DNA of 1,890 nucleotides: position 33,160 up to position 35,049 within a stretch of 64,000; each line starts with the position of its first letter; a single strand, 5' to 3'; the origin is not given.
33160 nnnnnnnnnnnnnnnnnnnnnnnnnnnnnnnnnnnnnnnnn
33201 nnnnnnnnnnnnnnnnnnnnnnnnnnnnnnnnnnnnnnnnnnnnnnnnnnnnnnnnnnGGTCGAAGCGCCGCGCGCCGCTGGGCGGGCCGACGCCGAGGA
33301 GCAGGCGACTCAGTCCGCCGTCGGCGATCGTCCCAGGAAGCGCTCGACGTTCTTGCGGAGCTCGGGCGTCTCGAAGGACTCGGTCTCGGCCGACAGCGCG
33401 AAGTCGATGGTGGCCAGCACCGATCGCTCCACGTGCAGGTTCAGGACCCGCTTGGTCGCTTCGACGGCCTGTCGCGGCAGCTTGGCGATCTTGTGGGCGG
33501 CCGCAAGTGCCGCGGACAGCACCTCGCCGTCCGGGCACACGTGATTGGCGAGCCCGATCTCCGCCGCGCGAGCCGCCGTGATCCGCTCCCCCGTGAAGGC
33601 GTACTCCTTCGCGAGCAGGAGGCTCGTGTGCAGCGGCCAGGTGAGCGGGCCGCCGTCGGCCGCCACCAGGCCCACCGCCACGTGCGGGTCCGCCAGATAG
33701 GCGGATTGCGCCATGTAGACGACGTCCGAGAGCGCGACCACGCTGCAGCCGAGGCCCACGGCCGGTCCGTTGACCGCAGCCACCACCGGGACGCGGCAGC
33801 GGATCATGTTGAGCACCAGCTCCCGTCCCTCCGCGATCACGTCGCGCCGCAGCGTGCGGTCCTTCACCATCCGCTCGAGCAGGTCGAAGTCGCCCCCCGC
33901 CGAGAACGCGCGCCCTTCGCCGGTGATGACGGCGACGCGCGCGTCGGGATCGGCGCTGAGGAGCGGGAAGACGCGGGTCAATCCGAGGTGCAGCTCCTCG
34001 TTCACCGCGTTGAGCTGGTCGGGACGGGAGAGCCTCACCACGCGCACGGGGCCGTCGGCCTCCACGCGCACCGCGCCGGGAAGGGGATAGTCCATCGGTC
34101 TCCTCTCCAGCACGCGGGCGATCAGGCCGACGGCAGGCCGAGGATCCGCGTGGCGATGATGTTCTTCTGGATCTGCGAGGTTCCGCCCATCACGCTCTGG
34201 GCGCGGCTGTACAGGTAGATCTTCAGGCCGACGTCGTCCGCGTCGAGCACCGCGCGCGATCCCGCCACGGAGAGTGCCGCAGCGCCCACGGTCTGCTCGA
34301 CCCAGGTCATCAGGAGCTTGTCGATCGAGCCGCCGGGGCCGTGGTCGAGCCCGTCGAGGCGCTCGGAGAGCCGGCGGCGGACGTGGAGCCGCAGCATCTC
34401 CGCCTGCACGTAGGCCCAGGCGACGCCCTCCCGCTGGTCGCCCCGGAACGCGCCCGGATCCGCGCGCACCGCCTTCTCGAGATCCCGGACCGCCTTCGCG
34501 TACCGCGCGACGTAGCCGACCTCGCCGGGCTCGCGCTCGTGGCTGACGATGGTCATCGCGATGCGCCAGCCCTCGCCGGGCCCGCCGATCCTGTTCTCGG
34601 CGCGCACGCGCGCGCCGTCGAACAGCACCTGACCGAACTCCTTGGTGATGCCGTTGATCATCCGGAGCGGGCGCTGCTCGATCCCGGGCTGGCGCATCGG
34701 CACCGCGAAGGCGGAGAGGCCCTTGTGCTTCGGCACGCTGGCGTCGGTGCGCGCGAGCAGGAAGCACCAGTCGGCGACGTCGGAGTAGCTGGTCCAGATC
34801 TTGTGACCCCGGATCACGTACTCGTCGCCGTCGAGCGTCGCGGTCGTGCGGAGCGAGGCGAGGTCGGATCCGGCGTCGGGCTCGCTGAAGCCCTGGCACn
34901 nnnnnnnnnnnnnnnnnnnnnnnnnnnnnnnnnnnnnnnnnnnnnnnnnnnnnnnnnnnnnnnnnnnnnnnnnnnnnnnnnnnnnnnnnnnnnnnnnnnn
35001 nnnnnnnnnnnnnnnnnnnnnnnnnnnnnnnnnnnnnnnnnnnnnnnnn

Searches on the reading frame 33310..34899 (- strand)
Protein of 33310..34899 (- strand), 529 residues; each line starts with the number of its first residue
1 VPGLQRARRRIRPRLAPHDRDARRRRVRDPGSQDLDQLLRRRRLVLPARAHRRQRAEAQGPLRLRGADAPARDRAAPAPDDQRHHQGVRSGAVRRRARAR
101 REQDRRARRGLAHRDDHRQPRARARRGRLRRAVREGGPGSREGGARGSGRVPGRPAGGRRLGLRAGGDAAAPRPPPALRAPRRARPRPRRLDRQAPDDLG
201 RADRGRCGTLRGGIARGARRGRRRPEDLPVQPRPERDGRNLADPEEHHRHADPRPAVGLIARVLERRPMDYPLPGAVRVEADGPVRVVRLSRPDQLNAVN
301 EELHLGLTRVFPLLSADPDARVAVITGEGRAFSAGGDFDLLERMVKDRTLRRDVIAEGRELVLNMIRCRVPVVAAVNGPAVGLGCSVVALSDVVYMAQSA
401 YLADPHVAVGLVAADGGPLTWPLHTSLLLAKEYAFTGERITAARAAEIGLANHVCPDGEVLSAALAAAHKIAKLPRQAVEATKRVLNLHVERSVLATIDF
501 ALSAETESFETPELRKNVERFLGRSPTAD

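Call 70: search_protein_families(library=pfam, proteins=[window:33310-34899:-], max_evalue=0.00001)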
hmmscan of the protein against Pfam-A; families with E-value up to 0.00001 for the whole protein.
window:33310-34899:- (529 aa): 2 families
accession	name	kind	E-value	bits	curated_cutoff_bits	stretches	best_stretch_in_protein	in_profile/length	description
PF00378.25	ECH_1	-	2.7e-40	138.7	27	1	284-524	5-243/251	Enoyl-CoA hydratase/isomerase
PF16113.10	ECH_2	-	4.6e-24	86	27.2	1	285-480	1-200/335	Enoyl-CoA hydratase/isomerase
